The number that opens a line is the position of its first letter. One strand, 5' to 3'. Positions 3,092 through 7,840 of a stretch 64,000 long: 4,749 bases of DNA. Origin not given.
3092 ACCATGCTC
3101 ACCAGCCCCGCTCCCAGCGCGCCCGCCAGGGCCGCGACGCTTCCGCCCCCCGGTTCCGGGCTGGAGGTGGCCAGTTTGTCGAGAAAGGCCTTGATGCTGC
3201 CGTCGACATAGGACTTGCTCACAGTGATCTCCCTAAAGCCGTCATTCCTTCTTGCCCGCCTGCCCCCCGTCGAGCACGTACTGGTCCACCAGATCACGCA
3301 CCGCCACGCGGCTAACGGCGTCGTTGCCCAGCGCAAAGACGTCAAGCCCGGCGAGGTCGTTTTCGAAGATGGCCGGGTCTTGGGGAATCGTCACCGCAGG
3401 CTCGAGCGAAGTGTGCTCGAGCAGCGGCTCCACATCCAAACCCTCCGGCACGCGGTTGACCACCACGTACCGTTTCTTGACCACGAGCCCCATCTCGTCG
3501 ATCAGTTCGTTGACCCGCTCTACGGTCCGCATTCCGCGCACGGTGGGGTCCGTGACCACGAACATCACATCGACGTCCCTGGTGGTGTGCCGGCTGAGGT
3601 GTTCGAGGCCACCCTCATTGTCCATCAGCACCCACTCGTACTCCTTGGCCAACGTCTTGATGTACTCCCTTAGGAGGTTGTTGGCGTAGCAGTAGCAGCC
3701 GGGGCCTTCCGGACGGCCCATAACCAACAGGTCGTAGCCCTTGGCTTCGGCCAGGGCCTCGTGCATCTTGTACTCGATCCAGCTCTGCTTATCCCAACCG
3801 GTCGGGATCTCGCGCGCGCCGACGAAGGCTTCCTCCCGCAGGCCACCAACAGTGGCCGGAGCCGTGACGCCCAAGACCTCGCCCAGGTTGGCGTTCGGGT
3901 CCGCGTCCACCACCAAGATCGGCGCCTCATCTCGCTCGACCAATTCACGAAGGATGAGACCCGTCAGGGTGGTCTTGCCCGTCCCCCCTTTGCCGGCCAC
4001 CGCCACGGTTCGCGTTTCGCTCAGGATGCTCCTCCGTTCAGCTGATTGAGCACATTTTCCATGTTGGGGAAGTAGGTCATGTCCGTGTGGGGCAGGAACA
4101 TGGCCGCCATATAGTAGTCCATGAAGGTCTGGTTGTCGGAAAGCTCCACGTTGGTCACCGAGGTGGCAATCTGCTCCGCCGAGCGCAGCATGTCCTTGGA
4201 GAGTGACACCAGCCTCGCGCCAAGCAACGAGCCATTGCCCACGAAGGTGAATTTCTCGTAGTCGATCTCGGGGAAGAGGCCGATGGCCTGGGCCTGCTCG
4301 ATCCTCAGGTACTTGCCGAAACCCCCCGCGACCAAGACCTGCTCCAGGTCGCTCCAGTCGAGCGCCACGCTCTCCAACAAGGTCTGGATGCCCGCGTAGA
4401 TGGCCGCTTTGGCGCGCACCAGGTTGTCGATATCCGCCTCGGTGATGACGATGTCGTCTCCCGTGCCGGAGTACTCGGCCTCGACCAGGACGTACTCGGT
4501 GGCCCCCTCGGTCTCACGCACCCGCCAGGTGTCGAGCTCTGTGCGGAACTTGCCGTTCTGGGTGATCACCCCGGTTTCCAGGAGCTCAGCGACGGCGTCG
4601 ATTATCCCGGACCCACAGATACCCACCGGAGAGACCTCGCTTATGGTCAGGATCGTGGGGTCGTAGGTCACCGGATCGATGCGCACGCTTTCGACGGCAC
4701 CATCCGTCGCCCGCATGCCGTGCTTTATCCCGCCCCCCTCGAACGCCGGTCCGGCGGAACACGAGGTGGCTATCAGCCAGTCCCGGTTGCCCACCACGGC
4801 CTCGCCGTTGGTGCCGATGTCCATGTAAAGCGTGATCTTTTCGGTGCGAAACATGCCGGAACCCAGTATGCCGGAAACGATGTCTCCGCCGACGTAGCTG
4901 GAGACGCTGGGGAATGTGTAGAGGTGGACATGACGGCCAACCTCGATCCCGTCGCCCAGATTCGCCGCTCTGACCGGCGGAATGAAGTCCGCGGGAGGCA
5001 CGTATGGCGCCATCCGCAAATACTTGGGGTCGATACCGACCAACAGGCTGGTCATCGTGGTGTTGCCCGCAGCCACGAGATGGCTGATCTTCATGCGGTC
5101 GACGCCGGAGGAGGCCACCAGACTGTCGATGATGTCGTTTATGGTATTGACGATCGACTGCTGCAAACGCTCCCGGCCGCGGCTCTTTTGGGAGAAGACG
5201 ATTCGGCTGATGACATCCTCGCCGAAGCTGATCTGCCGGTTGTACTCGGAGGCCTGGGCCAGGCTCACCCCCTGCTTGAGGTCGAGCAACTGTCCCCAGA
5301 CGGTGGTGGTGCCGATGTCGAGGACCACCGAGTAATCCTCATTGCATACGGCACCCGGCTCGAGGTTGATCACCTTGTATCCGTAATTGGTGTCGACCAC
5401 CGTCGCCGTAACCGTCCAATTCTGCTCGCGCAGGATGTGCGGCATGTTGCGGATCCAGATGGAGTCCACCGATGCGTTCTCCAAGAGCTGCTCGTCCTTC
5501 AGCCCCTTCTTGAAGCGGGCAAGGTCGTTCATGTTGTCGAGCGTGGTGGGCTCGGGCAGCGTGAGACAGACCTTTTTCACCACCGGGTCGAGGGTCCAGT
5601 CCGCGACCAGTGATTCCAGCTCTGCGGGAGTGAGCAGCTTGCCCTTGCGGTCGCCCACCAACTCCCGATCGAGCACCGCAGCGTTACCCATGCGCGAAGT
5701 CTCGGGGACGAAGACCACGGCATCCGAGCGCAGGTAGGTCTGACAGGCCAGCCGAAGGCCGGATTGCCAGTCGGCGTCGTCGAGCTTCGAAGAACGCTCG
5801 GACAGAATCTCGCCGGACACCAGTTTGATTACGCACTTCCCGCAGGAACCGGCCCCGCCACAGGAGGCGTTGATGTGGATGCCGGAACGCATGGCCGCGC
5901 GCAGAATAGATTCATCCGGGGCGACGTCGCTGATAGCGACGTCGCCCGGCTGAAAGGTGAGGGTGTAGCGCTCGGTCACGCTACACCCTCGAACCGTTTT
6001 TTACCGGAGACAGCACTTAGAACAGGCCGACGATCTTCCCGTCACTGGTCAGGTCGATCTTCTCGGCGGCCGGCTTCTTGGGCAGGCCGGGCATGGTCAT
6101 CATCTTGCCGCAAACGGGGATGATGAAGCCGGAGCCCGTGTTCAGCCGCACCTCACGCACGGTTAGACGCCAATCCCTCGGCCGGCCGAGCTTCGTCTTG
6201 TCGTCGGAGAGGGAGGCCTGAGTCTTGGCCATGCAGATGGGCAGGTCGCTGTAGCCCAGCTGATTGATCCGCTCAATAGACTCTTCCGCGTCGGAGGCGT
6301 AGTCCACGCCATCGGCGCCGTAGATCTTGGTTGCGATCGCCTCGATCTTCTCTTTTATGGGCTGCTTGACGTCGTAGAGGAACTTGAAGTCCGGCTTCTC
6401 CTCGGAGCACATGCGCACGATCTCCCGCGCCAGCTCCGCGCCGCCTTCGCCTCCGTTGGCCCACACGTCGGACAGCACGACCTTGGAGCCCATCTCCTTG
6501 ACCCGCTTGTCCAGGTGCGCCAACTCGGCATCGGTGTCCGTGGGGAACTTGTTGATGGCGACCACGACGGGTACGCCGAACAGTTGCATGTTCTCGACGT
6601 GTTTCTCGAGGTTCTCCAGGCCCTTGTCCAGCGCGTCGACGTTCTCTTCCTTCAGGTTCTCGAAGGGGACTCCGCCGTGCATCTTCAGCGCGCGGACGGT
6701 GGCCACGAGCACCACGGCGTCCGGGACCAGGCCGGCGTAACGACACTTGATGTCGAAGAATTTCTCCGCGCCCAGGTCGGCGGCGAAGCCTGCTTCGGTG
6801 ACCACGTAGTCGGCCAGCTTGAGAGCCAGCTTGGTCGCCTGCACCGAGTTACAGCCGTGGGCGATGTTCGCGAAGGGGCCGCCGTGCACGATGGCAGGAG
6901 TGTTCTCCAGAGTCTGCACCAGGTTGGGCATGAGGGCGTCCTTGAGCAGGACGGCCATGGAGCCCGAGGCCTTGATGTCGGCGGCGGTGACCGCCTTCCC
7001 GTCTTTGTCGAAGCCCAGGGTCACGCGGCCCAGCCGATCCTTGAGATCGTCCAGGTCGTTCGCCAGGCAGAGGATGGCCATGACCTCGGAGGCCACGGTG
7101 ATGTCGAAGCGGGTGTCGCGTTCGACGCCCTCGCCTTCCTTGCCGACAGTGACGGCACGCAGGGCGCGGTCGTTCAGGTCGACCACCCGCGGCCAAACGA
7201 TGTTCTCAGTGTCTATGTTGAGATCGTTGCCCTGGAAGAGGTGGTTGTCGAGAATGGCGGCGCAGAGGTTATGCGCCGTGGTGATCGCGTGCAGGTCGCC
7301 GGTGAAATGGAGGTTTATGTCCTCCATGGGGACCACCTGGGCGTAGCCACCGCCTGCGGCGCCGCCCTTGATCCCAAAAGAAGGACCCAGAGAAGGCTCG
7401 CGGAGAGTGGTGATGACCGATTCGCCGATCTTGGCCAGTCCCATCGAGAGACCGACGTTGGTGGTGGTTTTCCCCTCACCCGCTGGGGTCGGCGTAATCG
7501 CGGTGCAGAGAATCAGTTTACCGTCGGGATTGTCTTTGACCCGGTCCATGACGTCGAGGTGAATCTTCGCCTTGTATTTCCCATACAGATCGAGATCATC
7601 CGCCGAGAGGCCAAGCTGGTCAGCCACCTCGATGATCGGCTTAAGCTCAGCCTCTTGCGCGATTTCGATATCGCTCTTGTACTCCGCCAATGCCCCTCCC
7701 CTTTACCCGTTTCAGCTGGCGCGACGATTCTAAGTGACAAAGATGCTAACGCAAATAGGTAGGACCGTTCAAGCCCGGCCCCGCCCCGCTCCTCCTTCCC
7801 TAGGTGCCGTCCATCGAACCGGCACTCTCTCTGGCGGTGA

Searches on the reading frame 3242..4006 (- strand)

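Call 48: search_protein_families(library=pfam, proteins=[window:3242-4006:-], max_evalue=0.00001)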
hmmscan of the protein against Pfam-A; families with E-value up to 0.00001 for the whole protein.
window:3242-4006:- (254 aa): 3 families
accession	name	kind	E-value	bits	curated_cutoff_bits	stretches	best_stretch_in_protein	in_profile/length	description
PF01656.29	CbiA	-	7.6e-10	39.3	25.4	1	1-215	2-117/125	CobQ/CobB/MinD/ParA nucleotide binding domain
PF13614.12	AAA_31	-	1.1e-08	35.6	27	1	5-172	9-167/177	AAA domain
PF01935.23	DUF87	-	4.4e-06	27.4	23.2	1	1-35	26-60/220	Helicase HerA, central domain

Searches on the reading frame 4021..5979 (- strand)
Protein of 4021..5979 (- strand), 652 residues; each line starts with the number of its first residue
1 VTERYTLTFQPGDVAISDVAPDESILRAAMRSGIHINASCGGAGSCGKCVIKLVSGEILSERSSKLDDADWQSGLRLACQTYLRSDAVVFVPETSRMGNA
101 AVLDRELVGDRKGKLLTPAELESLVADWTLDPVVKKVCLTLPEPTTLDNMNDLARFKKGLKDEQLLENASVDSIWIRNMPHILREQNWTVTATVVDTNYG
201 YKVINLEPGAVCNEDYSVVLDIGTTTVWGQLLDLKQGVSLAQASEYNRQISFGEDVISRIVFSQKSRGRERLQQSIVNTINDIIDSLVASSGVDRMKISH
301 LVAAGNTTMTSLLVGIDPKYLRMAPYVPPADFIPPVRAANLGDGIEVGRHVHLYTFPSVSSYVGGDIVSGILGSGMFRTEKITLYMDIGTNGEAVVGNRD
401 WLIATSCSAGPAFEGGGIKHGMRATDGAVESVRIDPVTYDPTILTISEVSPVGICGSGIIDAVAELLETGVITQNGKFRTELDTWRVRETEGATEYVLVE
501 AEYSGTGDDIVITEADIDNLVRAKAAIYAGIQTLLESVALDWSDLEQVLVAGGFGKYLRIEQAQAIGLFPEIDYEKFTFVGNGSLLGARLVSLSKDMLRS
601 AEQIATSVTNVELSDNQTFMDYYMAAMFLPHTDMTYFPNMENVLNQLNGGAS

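Call 48: search_protein_families(library=pfam, proteins=[window:4021-5979:-], max_evalue=0.00001)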
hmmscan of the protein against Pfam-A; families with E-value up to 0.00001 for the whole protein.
window:4021-5979:- (652 aa): 4 families
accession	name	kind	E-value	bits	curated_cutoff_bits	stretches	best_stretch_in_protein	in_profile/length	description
PF14574.11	RACo_C_ter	-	1.8e-103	345.6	27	1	382-640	2-260/261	C-terminal domain of RACo the ASKHA domain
PF17651.6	Raco_middle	-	4.4e-53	179.7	26.8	1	216-377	1-161/163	RACo middle region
PF17650.6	RACo_linker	-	5.4e-18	65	26.2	1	126-210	4-83/86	RACo linker region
PF00111.32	Fer2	-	5.8e-14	52.2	21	1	18-83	11-76/77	2Fe-2S iron-sulfur cluster binding domain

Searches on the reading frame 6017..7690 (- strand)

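Call 48: search_protein_families(library=pfam, proteins=[window:6017-7690:-], max_evalue=0.00001)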
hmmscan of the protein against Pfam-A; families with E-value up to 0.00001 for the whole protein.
window:6017-7690:- (557 aa): 1 family
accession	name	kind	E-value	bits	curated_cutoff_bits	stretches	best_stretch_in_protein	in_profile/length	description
PF01268.25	FTHFS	-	7.2e-270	896.4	27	1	5-557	1-556/556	Formate--tetrahydrofolate ligase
